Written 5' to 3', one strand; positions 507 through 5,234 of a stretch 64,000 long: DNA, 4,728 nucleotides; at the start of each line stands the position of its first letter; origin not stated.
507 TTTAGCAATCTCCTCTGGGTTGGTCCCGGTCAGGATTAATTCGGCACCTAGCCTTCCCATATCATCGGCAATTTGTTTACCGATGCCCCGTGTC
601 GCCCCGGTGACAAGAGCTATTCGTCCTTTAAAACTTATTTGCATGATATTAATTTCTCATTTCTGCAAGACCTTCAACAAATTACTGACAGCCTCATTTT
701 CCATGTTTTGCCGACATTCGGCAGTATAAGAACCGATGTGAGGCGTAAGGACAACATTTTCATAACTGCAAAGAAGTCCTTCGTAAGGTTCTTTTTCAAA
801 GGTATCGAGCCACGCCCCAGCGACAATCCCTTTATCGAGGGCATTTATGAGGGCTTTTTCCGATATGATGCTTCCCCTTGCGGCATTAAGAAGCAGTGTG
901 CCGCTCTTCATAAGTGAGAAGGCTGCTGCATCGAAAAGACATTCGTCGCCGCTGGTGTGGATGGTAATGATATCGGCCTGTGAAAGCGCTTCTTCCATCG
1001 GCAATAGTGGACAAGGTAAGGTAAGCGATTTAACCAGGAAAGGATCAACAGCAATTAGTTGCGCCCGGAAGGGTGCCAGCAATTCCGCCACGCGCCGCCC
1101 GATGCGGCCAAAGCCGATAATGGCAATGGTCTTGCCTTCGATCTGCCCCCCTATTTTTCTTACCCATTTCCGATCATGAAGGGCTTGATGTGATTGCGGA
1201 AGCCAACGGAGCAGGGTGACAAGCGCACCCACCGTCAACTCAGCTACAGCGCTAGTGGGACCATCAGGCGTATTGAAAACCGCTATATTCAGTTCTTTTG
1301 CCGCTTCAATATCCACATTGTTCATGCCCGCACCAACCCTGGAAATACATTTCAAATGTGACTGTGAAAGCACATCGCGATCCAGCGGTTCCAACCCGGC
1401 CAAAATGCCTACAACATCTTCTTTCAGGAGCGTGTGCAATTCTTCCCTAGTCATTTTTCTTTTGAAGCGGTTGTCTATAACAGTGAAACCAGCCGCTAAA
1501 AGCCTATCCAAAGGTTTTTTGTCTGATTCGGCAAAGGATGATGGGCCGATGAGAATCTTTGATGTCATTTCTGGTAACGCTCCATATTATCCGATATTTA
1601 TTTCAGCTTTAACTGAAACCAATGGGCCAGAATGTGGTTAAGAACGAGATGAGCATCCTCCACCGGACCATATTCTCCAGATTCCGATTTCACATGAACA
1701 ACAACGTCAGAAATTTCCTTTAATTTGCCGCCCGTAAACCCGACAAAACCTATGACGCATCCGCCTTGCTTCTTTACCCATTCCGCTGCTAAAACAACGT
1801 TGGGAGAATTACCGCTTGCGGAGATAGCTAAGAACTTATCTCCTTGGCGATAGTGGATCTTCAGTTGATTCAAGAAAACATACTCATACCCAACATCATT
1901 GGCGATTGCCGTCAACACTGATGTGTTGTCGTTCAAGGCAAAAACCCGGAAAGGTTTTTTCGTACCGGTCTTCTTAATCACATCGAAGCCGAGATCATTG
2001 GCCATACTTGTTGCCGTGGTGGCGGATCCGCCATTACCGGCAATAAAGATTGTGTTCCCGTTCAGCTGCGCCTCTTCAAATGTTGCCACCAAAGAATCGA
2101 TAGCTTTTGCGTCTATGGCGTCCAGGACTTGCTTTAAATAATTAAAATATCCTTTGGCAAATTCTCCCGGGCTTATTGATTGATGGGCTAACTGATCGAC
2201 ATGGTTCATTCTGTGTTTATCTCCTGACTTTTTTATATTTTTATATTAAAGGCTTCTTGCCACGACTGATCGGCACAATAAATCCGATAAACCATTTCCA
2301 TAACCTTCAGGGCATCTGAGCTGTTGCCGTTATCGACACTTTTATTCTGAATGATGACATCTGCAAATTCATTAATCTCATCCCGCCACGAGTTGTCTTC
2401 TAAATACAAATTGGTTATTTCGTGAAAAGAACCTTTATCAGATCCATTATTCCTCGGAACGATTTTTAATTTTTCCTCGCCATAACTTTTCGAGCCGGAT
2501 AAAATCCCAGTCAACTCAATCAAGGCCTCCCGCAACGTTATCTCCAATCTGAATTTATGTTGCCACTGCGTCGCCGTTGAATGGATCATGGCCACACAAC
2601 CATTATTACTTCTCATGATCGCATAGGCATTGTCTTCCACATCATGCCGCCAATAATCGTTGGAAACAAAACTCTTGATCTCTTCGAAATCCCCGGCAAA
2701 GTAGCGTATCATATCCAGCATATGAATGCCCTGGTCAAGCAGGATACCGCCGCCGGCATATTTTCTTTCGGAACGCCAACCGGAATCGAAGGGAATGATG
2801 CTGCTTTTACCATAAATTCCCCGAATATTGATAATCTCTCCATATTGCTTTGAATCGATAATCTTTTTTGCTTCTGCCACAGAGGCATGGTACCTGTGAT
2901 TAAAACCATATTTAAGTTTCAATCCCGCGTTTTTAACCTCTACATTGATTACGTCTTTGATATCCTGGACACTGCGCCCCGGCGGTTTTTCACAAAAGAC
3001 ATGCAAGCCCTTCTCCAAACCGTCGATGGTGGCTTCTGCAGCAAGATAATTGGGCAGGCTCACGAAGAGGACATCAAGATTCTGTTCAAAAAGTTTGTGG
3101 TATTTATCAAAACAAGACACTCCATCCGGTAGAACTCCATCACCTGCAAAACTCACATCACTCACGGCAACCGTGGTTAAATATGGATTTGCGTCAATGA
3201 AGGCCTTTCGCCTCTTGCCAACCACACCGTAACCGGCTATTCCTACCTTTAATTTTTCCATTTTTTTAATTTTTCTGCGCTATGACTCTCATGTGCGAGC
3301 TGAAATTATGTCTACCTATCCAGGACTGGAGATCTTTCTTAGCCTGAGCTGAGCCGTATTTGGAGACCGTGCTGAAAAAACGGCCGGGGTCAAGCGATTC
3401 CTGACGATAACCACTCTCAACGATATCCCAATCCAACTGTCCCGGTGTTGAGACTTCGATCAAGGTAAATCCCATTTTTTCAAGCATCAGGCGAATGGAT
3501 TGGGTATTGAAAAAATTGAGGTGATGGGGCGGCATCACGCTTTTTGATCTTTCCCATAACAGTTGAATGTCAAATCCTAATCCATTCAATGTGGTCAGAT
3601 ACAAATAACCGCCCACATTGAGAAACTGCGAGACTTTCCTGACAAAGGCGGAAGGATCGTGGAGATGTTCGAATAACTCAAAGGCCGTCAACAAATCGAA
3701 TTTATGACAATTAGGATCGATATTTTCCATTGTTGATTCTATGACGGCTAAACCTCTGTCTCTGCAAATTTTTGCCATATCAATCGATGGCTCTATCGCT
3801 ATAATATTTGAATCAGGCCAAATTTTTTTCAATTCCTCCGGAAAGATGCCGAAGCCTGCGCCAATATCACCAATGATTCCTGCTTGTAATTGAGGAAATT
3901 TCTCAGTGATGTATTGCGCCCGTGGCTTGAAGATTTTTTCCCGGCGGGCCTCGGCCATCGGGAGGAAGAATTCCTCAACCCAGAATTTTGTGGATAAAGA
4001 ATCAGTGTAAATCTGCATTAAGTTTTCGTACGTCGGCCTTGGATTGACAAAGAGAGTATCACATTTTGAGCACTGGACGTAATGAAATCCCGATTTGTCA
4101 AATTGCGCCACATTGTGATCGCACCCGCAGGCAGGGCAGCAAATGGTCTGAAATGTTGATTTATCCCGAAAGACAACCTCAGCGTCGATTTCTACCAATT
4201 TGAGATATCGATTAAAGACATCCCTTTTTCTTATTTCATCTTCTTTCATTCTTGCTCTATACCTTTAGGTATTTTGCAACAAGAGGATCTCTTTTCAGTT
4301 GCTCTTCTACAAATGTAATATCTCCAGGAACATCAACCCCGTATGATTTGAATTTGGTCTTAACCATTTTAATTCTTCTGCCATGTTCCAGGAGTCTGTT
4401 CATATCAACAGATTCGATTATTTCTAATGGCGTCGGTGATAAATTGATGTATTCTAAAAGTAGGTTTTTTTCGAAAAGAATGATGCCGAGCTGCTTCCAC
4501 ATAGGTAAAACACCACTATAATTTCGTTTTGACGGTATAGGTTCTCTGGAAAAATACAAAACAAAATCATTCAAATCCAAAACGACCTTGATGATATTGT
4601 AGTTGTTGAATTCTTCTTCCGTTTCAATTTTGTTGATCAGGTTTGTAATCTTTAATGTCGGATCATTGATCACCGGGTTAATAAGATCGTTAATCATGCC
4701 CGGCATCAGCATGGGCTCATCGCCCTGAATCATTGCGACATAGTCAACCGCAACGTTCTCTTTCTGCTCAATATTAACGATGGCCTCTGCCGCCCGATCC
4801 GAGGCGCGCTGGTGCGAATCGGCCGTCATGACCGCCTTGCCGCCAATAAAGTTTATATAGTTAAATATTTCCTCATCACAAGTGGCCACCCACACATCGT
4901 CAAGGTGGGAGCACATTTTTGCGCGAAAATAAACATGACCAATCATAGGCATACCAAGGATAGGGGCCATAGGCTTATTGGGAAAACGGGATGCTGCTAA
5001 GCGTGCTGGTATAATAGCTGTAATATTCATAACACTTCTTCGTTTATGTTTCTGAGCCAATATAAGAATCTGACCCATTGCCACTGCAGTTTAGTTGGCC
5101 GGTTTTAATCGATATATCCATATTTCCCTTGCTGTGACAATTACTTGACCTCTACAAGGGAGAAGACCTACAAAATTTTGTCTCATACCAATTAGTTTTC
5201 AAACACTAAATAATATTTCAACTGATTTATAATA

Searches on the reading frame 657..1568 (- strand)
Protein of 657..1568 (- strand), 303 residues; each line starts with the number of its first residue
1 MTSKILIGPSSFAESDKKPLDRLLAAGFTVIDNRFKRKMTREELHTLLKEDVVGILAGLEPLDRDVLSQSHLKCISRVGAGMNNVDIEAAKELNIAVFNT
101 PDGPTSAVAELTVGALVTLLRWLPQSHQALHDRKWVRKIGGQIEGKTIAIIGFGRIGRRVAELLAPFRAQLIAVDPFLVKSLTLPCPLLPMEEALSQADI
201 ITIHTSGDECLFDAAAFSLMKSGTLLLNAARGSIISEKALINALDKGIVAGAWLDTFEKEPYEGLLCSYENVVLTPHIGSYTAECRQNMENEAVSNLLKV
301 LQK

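Call 35: search_protein_families(library=pfam, proteins=[window:657-1568:-], max_evalue=0.01)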
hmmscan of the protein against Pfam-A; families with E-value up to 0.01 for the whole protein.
window:657-1568:- (303 aa): 4 families
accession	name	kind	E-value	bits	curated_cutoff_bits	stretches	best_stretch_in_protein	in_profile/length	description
PF02826.25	2-Hacid_dh_C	-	4.8e-43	147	25.1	1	114-279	2-178/178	D-isomer specific 2-hydroxyacid dehydrogenase, NAD binding domain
PF00389.36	2-Hacid_dh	-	4.2e-25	88.4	24.6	1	32-302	21-125/134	D-isomer specific 2-hydroxyacid dehydrogenase, catalytic domain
PF01488.26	Shikimate_DH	-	0.0053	17.3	24.3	0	137-217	4-95/138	Shikimate / quinate 5-dehydrogenase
PF02254.24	TrkA_N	-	0.0093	16.7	23.8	0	148-175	1-28/116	TrkA-N domain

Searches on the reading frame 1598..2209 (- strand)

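Call 35: search_protein_families(library=pfam, proteins=[window:1598-2209:-], max_evalue=0.01)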
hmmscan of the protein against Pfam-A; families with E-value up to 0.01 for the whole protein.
window:1598-2209:- (203 aa): 2 families
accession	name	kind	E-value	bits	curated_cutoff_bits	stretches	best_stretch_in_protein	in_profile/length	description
PF13580.11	SIS_2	-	3.7e-16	59.8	27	1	21-156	2-137/138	SIS domain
PF01380.27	SIS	-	5.5e-06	26.7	25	1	101-177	32-108/131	SIS domain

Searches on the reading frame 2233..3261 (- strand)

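Call 5: search_protein_families(library=pfam, proteins=[window:2233-3261:-], max_evalue=0.01)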
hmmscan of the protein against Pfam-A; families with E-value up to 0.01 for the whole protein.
window:2233-3261:- (342 aa): 4 families
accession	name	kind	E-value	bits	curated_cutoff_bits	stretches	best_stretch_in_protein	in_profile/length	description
PF22725.1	GFO_IDH_MocA_C3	-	5.9e-24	84.9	27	1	129-245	2-120/124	GFO/IDH/MocA C-terminal domain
PF01408.29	GFO_IDH_MocA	-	1.7e-13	51.7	24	1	4-111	1-112/120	Oxidoreductase family, NAD-binding Rossmann fold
PF02894.22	GFO_IDH_MocA_C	-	3.6e-13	50.3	22.9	1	157-332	25-211/218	Oxidoreductase family, C-terminal alpha/beta domain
PF08635.15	ox_reductase_C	-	0.0001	22.4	22.5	1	123-200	1-74/142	Putative oxidoreductase C terminal domain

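Call 6: search_protein_families(library=ncbifam, proteins=[window:2233-3261:-], max_evalue=0.01)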
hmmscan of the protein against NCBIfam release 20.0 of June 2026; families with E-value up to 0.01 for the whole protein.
window:2233-3261:- (342 aa): 9 families
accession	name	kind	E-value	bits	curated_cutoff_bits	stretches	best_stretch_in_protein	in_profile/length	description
TIGR04380.1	myo_inos_iolG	equivalog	3.5e-28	98.4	355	1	3-327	1-319/330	inositol 2-dehydrogenase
NF052479.1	LevoglcsnDh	equivalog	2.8e-25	88.8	650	1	59-200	71-213/386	levoglucosan dehydrogenase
NF040723.1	UDP-GlcNAcDh_Arch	equivalog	1.6e-21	77.2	450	1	4-251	1-238/302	UDP-N-acetylglucosamine 3-dehydrogenase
NF041392.1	XylDh_Gfo6_Halo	equivalog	3.7e-12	45.7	350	1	52-333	72-344/350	D-xylose 1-dehydrogenase Gfo6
NF052679.1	InsChiInosDhIolG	equivalog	2.8e-10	39.7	540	1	4-197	3-194/343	bifunctional inositol 2-dehydrogenase/D-chiro-inositol 1-dehydrogenase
NF008607.0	PRK11579.1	subfamily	2.7e-09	36.5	330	1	2-192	3-192/346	oxidoreductase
NF007574.0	PRK10206.1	equivalog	0.00028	20.1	352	1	81-152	85-155/345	oxidoreductase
NF003251.0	PRK04207.1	equivalog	0.0047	16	185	0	3-37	2-36/343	type II glyceraldehyde-3-phosphate dehydrogenase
NF058561.1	BT_2158_fam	equivalog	0.0048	15.5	750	1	6-146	36-180/487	glycoside 3-dehydrogenase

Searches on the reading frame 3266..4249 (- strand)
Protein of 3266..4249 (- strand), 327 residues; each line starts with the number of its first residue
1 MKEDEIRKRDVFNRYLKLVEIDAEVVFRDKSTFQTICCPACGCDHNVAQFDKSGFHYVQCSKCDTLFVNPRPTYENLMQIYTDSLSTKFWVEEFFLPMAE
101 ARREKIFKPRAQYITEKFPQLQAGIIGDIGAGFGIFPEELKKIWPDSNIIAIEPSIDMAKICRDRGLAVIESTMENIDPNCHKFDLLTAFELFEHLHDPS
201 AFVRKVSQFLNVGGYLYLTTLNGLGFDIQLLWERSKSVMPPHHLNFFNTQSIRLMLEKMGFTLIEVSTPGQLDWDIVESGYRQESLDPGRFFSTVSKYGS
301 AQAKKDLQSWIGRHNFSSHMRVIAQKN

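Call 5: search_protein_families(library=pfam, proteins=[window:3266-4249:-], max_evalue=0.01)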
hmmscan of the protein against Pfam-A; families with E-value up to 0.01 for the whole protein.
window:3266-4249:- (327 aa): 6 families
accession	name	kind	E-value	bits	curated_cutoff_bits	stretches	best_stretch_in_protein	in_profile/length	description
PF13489.12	Methyltransf_23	-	8.4e-20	71.6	27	1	120-265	20-163/164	Methyltransferase domain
PF08241.18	Methyltransf_11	-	2.6e-11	44.4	21.2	1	128-218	2-95/95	Methyltransferase domain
PF13649.12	Methyltransf_25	-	3e-09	37.9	27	1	128-214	3-97/97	Methyltransferase domain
PF08242.18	Methyltransf_12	-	9.4e-09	36.3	30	1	128-216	2-98/98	Methyltransferase domain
PF13847.12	Methyltransf_31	-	0.00032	20.8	27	1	128-222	9-113/145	Methyltransferase domain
PF08646.16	Rep_fac-A_C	-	0.0095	16.2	28.5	0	20-94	3-72/146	Replication factor-A C terminal domain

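Call 6: search_protein_families(library=ncbifam, proteins=[window:3266-4249:-], max_evalue=0.01)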
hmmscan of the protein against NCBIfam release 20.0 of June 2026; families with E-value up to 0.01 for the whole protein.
window:3266-4249:- (327 aa): 8 families
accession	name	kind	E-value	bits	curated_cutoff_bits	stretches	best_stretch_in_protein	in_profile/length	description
TIGR02072.1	BioC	equivalog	1.6e-12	47.8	184.95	1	120-267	32-177/244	malonyl-ACP O-methyltransferase BioC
TIGR01983.1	UbiG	equivalog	6.5e-11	42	102.95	1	119-222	46-155/228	bifunctional 2-polyprenyl-6-hydroxyphenol methylase/3-demethylubiquinol 3-O-methyltransferase UbiG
TIGR04345.1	ovoA_Cterm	equivalog_domain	3e-05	23.7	170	1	175-219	126-170/242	putative 4-mercaptohistidine N1-methyltransferase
NF010703.0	PRK14103.1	equivalog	0.00011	21.7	320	1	116-216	23-122/256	trans-aconitate 2-methyltransferase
NF002463.0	PRK01683.1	equivalog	0.00075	19.2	297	1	116-216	25-126/258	trans-aconitate 2-methyltransferase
TIGR00452.1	TIGR00452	equivalog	0.00091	18.1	275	1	114-266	109-267/316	tRNA 5-methoxyuridine(34)/uridine 5-oxyacetic acid(34) synthase CmoB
NF011650.0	PRK15068.1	equivalog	0.002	17.1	209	1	113-222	113-229/324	tRNA 5-methoxyuridine(34)/uridine 5-oxyacetic acid(34) synthase CmoB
NF005640.0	PRK07402.1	equivalog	0.0087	15.6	219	0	125-163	46-84/200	precorrin-6Y C5,15-methyltransferase subunit CbiT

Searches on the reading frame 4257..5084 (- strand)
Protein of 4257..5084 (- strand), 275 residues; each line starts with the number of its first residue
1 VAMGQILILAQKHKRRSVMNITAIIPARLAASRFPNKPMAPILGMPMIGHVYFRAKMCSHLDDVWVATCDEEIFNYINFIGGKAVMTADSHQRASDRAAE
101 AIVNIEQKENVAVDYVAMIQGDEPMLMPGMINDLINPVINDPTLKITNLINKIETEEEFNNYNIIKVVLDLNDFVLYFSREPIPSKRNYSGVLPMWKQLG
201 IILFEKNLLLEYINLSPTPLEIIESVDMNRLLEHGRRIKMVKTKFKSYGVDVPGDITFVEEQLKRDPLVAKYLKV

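Call 5: search_protein_families(library=pfam, proteins=[window:4257-5084:-], max_evalue=0.01)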
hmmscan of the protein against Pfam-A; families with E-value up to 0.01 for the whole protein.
window:4257-5084:- (275 aa): 2 families
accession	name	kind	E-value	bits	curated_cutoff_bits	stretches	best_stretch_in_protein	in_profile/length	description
PF02348.25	CTP_transf_3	-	4.3e-42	144.8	22.6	1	23-238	2-217/217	Cytidylyltransferase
PF12804.13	NTP_transf_3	-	7.6e-06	26.6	27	1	36-137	15-110/160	MobA-like NTP transferase domain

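Call 6: search_protein_families(library=ncbifam, proteins=[window:4257-5084:-], max_evalue=0.01)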
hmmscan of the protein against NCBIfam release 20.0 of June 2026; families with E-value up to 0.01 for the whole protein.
window:4257-5084:- (275 aa): 6 families
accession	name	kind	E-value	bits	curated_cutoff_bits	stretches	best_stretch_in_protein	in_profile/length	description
NF009905.0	PRK13368.1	subfamily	7.9e-82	274.2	255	1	19-266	1-241/243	3-deoxy-manno-octulosonate cytidylyltransferase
NF003952.0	PRK05450.1-5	subfamily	3.7e-76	255.6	193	1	19-265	1-247/250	3-deoxy-manno-octulosonate cytidylyltransferase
NF003950.0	PRK05450.1-3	subfamily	1.5e-57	194.7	234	1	19-265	1-244/248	3-deoxy-manno-octulosonate cytidylyltransferase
NF003948.0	PRK05450.1-1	equivalog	1.6e-47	161.8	281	1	19-261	4-241/248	3-deoxy-manno-octulosonate cytidylyltransferase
TIGR00466.1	kdsB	equivalog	8.9e-46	156.2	155.2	1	19-256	1-240/241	3-deoxy-manno-octulosonate cytidylyltransferase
TIGR03584.1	PseF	equivalog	5.2e-07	29.5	205.7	1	23-120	2-102/222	pseudaminic acid cytidylyltransferase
